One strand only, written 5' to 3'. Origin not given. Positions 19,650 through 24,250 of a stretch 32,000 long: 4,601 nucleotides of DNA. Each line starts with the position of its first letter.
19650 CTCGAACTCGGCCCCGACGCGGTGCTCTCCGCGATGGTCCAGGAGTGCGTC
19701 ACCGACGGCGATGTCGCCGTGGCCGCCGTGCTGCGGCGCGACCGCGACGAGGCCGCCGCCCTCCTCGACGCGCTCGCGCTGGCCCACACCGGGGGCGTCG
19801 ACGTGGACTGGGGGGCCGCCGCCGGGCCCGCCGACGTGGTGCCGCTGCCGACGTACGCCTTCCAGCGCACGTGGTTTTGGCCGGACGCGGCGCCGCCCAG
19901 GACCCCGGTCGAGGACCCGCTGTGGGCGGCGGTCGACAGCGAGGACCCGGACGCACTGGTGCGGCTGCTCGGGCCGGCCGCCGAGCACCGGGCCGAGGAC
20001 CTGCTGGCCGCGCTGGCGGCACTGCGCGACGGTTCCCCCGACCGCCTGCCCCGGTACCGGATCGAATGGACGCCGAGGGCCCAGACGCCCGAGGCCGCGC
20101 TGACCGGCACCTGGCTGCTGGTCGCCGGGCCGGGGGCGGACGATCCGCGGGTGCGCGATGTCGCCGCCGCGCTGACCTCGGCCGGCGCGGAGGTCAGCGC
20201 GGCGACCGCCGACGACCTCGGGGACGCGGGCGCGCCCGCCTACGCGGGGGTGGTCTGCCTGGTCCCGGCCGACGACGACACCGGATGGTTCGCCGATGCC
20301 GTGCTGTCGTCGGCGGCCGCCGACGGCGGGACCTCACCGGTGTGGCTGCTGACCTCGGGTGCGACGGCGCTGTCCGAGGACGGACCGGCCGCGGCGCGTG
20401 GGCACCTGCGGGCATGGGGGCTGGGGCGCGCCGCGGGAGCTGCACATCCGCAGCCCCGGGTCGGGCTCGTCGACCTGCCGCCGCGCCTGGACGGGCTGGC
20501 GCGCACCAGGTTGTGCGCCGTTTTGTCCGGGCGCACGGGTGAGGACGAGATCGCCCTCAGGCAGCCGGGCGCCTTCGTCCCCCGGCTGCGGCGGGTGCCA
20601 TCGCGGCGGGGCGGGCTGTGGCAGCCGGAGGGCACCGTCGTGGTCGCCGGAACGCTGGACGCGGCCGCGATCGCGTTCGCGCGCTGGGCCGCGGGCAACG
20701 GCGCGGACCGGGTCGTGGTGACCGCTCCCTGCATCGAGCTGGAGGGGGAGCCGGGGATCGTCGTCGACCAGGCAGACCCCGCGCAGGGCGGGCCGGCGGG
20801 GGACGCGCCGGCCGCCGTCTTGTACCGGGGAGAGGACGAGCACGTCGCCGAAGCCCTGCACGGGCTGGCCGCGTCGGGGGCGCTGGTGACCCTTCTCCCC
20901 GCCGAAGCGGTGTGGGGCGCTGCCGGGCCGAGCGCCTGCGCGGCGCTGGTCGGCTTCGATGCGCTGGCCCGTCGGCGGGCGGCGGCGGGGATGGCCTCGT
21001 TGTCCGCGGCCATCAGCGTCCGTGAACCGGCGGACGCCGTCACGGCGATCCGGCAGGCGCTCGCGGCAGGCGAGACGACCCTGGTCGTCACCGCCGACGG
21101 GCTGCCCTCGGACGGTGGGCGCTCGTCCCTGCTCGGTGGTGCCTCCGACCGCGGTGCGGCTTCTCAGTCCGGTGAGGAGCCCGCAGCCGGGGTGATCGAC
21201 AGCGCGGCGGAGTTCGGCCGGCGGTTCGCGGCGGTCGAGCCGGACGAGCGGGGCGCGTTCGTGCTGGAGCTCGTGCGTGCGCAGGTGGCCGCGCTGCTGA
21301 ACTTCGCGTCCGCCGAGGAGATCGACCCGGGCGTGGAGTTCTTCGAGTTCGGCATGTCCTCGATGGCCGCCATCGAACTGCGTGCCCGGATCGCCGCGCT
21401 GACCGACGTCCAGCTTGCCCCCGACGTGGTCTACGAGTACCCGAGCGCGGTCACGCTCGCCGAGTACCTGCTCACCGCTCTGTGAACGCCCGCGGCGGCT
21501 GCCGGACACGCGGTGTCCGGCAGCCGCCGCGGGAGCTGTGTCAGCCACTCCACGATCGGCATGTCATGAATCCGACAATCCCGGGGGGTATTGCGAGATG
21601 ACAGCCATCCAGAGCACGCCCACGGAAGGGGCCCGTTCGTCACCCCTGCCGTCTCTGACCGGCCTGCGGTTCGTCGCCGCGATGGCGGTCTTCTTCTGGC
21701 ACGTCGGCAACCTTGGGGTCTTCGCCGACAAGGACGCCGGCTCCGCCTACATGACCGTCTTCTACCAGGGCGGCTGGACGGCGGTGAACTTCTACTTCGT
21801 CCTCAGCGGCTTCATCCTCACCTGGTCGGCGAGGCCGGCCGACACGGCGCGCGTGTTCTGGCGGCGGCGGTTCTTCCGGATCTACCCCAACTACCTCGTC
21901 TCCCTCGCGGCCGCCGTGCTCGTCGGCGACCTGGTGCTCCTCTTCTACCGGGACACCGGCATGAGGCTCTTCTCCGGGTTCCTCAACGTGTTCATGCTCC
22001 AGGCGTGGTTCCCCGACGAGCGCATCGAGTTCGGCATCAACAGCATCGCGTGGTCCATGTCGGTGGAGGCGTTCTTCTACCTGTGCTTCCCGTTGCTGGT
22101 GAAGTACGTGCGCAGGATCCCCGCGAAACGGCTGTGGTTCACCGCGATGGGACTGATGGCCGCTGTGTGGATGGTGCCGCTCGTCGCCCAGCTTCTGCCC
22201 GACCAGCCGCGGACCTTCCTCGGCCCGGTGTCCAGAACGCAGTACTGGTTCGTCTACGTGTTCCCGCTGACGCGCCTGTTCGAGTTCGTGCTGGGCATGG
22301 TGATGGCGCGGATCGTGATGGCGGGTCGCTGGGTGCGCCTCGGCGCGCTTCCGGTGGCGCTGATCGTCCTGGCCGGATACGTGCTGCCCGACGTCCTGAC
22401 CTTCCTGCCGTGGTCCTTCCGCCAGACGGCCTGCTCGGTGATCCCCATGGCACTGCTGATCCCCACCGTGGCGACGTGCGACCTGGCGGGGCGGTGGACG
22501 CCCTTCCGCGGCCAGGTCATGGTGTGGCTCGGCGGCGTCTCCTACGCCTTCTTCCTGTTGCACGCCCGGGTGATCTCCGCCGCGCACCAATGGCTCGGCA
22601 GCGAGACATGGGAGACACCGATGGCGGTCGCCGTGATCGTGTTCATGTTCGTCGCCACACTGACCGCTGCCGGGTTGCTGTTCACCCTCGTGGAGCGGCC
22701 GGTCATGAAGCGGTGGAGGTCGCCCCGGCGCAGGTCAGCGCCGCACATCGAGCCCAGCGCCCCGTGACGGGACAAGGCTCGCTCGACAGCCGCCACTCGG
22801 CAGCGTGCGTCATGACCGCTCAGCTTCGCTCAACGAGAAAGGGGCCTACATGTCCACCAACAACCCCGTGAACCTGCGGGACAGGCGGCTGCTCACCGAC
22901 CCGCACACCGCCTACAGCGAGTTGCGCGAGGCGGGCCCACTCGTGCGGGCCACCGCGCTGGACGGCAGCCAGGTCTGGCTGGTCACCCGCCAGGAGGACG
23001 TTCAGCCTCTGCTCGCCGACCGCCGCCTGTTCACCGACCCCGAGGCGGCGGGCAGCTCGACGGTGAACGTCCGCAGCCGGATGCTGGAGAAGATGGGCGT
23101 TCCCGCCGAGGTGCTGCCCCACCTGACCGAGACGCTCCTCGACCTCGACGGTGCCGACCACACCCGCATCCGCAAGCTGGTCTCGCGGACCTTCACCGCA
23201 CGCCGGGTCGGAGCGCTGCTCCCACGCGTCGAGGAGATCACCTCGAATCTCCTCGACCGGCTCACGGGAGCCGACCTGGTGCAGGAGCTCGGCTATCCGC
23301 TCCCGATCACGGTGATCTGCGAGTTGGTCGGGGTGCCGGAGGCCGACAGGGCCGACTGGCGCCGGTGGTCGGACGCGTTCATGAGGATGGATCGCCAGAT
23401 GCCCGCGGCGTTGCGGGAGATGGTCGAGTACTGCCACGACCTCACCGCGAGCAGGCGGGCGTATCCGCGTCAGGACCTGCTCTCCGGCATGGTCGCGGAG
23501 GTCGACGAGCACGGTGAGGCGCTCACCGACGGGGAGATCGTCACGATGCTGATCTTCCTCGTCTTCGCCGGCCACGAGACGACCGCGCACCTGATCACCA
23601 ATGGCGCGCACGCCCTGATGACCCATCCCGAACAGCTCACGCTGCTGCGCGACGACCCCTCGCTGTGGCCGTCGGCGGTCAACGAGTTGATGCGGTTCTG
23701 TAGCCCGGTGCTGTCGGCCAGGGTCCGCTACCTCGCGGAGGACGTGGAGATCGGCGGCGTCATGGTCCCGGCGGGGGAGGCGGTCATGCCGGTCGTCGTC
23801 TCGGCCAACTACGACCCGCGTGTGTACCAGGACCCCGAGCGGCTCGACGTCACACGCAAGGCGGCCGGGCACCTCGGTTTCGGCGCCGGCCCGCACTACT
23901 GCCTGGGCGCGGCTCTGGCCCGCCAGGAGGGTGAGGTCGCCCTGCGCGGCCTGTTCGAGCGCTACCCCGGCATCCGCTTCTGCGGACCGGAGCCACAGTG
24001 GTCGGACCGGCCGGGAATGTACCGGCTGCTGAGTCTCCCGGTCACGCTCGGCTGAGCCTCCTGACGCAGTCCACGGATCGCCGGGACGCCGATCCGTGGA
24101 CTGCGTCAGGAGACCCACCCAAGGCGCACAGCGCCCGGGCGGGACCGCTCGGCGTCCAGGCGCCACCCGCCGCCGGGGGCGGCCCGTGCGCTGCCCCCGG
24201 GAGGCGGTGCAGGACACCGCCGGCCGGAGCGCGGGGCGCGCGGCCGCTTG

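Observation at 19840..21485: Last PKS module: dead ketoreductase, PCP-like carrier core, and no TE, reductase or docking tail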

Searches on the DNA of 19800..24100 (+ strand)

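Call 17: search_dna_similar(query=window:19800-24100:+, collection=plasmids, mode=near, max_rows=10)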
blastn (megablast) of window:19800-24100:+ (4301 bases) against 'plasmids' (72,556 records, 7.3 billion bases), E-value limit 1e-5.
No match.

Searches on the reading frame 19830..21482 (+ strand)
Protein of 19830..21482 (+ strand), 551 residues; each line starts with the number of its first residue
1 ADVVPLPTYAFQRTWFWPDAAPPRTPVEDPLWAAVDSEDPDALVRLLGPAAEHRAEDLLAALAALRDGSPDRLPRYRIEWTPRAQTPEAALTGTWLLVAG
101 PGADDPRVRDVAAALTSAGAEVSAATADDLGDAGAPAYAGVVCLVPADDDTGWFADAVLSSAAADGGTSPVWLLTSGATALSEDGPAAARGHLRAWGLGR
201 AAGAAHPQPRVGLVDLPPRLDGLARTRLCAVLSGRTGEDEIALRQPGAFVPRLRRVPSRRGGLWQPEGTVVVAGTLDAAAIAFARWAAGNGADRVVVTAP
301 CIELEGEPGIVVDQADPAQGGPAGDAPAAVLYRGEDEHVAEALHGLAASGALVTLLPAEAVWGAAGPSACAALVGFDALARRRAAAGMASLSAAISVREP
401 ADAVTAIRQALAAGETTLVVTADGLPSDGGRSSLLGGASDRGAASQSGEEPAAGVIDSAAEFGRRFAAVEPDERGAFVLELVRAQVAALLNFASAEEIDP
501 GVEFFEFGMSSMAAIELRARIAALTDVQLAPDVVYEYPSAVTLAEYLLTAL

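Call 7: search_protein_families(library=pfam, proteins=[window:19830-21482:+], max_evalue=10)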
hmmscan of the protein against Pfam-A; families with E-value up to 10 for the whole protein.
window:19830-21482:+ (551 aa): 3 families
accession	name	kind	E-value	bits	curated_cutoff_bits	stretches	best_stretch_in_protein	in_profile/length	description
PF00550.31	PP-binding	-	1.3e-11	45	20.8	1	481-547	2-67/67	Phosphopantetheine attachment site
PF18369.6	PKS_DE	-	0.00032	21.6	26.7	1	28-72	1-44/44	Polyketide synthase dimerisation element domain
PF08659.16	KR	-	0.94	9.8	22.6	1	268-302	1-35/180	KR domain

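Call 8: search_protein_families(library=ncbifam, proteins=[window:19830-21482:+], max_evalue=1)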
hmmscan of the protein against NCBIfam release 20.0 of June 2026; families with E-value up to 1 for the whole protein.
window:19830-21482:+ (551 aa): 5 families
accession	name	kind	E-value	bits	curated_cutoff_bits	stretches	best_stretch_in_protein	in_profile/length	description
NF045894.1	PKS_plus_SDR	equivalog_domain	2.7e-75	253.9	1740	2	3-299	862-1189/1515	type I polyketide synthase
NF037941.1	PKS_NbtC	equivalog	1.7e-07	29.6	1150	2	109-297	507-709/1027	nocobactin polyketide synthase NbtC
NF004716.0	PRK06060.1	equivalog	7.9e-07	27.6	1228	1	452-548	521-616/705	p-hydroxybenzoic acid--AMP ligase FadD22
NF040607.1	mycolic_Pks13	equivalog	0.00013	19.5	2100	1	493-548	20-75/1680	polyketide synthase Pks13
NF000066.1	rifampin_ARR_Sa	exception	0.051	13.3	250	1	270-311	43-83/137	NAD(+)--rifampin ADP-ribosyltransferase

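Call 14: find_homologous_proteins(query=window:19830-21482:+, max_evalue=1e-10)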
Query window:19830-21482:+ (551 aa): 42 proteins with E <= 1e-10 among 8000 candidates.
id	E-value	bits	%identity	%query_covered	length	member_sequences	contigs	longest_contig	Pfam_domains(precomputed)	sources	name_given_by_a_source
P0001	1.9e-46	177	38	54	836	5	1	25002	PF08659.17,PF09277.18,PF00550.32,PF13561.13,PF18369.7,PF00106.32,PF01370.28,PF00698.27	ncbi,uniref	ncbi:SDR family NAD(P)-dependent oxidoreductase, partial [Streptomyces sp. NPDC020996]|uniref:SDR fa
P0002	1.2e-44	171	35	98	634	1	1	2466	PF08659.17,PF00550.32,PF18369.7,PF01370.28,PF22953.4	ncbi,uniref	ncbi:KR domain-containing protein, partial [Amycolatopsis sp.]|uniref:KR domain-containing protein n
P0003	1.9e-39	154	34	53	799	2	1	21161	PF08659.17,PF16363.12,PF00550.32,PF05368.20,PF13561.13,PF01370.28,PF22953.4,PF09277.18,PF02719.22,PF01073.26,PF18369.7,PF00106.32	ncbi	ncbi:SDR family NAD(P)-dependent oxidoreductase, partial [Streptantibioticus rubrisoli]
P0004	4.6e-38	149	36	53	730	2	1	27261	PF08659.17,PF09277.18,PF16363.12,PF02719.22,PF00550.32,PF01073.26,PF18369.7,PF00106.32,PF01370.28,PF22953.4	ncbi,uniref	ncbi:SDR family NAD(P)-dependent oxidoreductase, partial [Streptomyces sp. RPT161]|uniref:SDR family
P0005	4.7e-37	146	36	53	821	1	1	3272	PF08659.17,PF09277.18,PF00550.32,PF13561.13,PF18369.7,PF00106.32,PF01370.28,PF22953.4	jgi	jgi:NADP-dependent 3-hydroxy acid dehydrogenase YdfG/acyl carrier protein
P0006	1.0e-36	145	34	99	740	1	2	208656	PF08659.17,PF09277.18,PF00550.32,PF13561.13,PF18369.7,PF00106.32,PF01370.28,PF22953.4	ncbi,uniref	ncbi:SDR family NAD(P)-dependent oxidoreductase, partial [Micromonospora sp. NPDC000089]|uniref:SDR 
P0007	2.7e-35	140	31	99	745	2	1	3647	PF08659.17,PF09277.18,PF00550.32,PF13561.13,PF18369.7,PF00106.32,PF01370.28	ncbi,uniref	ncbi:SDR family NAD(P)-dependent oxidoreductase [Streptomyces sp. NPDC056796]|uniref:SDR family NAD(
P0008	1.4e-34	138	38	20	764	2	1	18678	PF08659.17,PF09277.18,PF00550.32,PF18369.7,PF22953.4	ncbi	ncbi:KR domain-containing protein, partial [Streptomyces albidoflavus]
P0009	2.4e-32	130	34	54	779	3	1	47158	PF08659.17,PF09277.18,PF00550.32,PF18369.7,PF00106.32,PF01370.28,PF22953.4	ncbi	ncbi:SDR family NAD(P)-dependent oxidoreductase, partial [Streptomyces sp. NPDC001450]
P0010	2.6e-32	130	35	54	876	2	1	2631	PF08659.17,PF00109.33,PF16363.12,PF00550.32,PF18369.7,PF00106.32,PF01370.28,PF22953.4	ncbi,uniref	ncbi:SDR family NAD(P)-dependent oxidoreductase, partial [Streptomyces sp. NPDC059426]|uniref:SDR fa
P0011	3.0e-32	130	31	100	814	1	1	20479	PF08659.17,PF09277.18,PF16363.12,PF02719.22,PF00550.32,PF05368.20,PF18369.7,PF00106.32,PF01370.28,PF22953.4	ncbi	ncbi:SDR family NAD(P)-dependent oxidoreductase, partial [Streptantibioticus ferralitis]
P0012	9.4e-31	125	30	99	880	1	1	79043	PF08659.17,PF00550.32,PF18369.7,PF00106.32,PF01370.28,PF22953.4,PF00698.27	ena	-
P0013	3.3e-30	123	32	100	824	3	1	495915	PF08659.17,PF09277.18,PF00550.32,PF13561.13,PF18369.7,PF00106.32,PF22953.4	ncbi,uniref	ncbi:SDR family NAD(P)-dependent oxidoreductase, partial [Micromonospora carbonacea]|uniref:SDR fami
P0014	3.4e-30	123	32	99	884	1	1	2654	PF08659.17,PF00109.33,PF16363.12,PF02719.22,PF00550.32,PF00108.30,PF18369.7,PF00106.32,PF01370.28,PF22953.4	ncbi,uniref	ncbi:SDR family NAD(P)-dependent oxidoreductase, partial [Streptomyces sp. ACA25]|uniref:SDR family 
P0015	4.9e-30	123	35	54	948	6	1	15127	PF08659.17,PF00550.32,PF13561.13,PF18369.7,PF00106.32,PF01370.28,PF22953.4,PF00698.27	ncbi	ncbi:SDR family NAD(P)-dependent oxidoreductase, partial [Streptomyces lavendulae]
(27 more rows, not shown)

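Call 73: predict_structure(alignment_id=A1)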
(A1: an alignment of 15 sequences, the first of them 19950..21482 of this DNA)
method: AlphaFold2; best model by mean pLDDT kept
length: 511 residues; sequences in the alignment: 15
mean_pLDDT: 73.7   pTM: 0.59
mean pLDDT of the five models: 73.7, 73.7, 73.7, 72.7, 71.4
residues with pLDDT >= 90: 78; 70-90: 250; 50-70: 124; < 50: 59
segments of 3 or more residues with pLDDT < 50: 275-298, 323-331, 387-391, 397-413
pLDDT, mean of each block of 10 residues (from residue 1): 70 69 56 74 78 87 75 93 79 67 73 61 62 82 67 68 59 84 89 80 86 73 86 81 92 82 79 49 27 44 68 78 45 65 83 83 87 86 56 51 31 61 89 94 89 83 84 81 88 90 95 88
secondary structure, 60 per line:
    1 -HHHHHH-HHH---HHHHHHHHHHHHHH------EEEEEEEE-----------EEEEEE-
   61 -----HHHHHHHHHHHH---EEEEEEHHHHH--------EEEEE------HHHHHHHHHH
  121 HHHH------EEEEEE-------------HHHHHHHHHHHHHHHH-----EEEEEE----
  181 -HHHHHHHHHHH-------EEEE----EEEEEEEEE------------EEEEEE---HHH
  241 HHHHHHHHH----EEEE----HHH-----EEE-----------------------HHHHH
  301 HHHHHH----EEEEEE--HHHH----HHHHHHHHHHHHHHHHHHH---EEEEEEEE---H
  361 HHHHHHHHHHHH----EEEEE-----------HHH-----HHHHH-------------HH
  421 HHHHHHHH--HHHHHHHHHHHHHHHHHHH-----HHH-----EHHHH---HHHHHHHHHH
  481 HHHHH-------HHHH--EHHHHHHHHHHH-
elements in order: H2-7 H15-28 E35-42 E54-59 H66-77 E81-86 H87-91 E100-104 H111-124 E131-136 H150-165 E171-176 H182-192 E200-203 E208-216 E229-234 H238-249 E254-257 E270-272 H296-306 E311-316 H319-322 H327-345 E349-356 H360-372 E377-381 H401-405 H419-428 H431-449 H464-467 H471-485 H493-496 H500-510

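Call 75: fold_search(model_id=the predicted structure, library=pdb)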
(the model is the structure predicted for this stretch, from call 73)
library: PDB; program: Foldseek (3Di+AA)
matches with E <= 10: 1373; with E <= 0.001: 94
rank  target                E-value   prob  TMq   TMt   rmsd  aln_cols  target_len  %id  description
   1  4imp_A                2.3e-21  1.00  0.53  0.52   5.7       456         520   25  The missing linker: a dimerization motif located within polyketide synthase modules (released 2013-03-27)
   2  8tjo_A                3.9e-21  1.00  0.56  0.23  16.9       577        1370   26  Crosslinked 6-deoxyerythronolide B synthase (DEBS) Module 1 in complex with antibody fragment 1B2: Crosslinked Intra-S (released 2024-07-24)
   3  4imp_B                1.2e-20  1.00  0.56  0.55   5.7       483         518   25  The missing linker: a dimerization motif located within polyketide synthase modules (released 2013-03-27)
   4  4imp_D                1.2e-20  1.00  0.53  0.52   6.4       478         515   25  The missing linker: a dimerization motif located within polyketide synthase modules (released 2013-03-27)
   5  7s6b_C                3.5e-20  1.00  0.55  0.55   5.8       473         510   26  Crystal structure of modular polyketide synthase apo-Lsd14 from the Lasalocid biosynthesis pathway, trapped in the tra (released 2021-11-03)
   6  7s6d_C                4.9e-20  1.00  0.55  0.58   5.6       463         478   26  CryoEM structure of modular PKS holo-Lsd14 bound to antibody fragment 1B2, composite structure (released 2021-11-03)
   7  4imp_C                4.9e-20  1.00  0.51  0.51   7.8       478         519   23  The missing linker: a dimerization motif located within polyketide synthase modules (released 2013-03-27)
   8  7s6b_D                9.2e-20  1.00  0.55  0.55   6.7       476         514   26  Crystal structure of modular polyketide synthase apo-Lsd14 from the Lasalocid biosynthesis pathway, trapped in the tra (released 2021-11-03)
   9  2z5l                  1.0e-19  1.00  0.53  0.59   6.1       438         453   27  The first ketoreductase of the tylosin PKS (released 2007-08-28)
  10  3mjc_A                1.2e-19  1.00  0.52  0.56   6.0       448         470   26  Structure of A-type Ketoreductases from Modular Polyketide Synthase (released 2010-08-18)
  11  3mjv_B                1.4e-19  1.00  0.51  0.55   6.4       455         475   25  Structure of A-type Ketoreductases from Modular Polyketide Synthase (released 2010-08-18)
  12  7s6c_C                2.1e-19  1.00  0.55  0.58   5.7       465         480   25  CryoEM structure of modular PKS holo-Lsd14 stalled at the condensation step and bound to antibody fragment 1B2, compos (released 2021-11-03)
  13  3qp9_D                2.1e-19  1.00  0.53  0.58   5.6       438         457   26  The Structure of a C2-type Ketoreductase from a Modular Polyketide Synthase (released 2011-05-11)
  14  5xwv_A                2.5e-19  1.00  0.51  0.55   6.4       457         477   25  Substrate-bound Structure of a Ketoreductase from the Second Module of the amphotericin Polyketide Synthases (released 2018-06-06)
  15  3mjs_B                2.8e-19  1.00  0.52  0.55   6.2       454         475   26  Structure of A-type Ketoreductases from Modular Polyketide Synthase (released 2010-08-18)
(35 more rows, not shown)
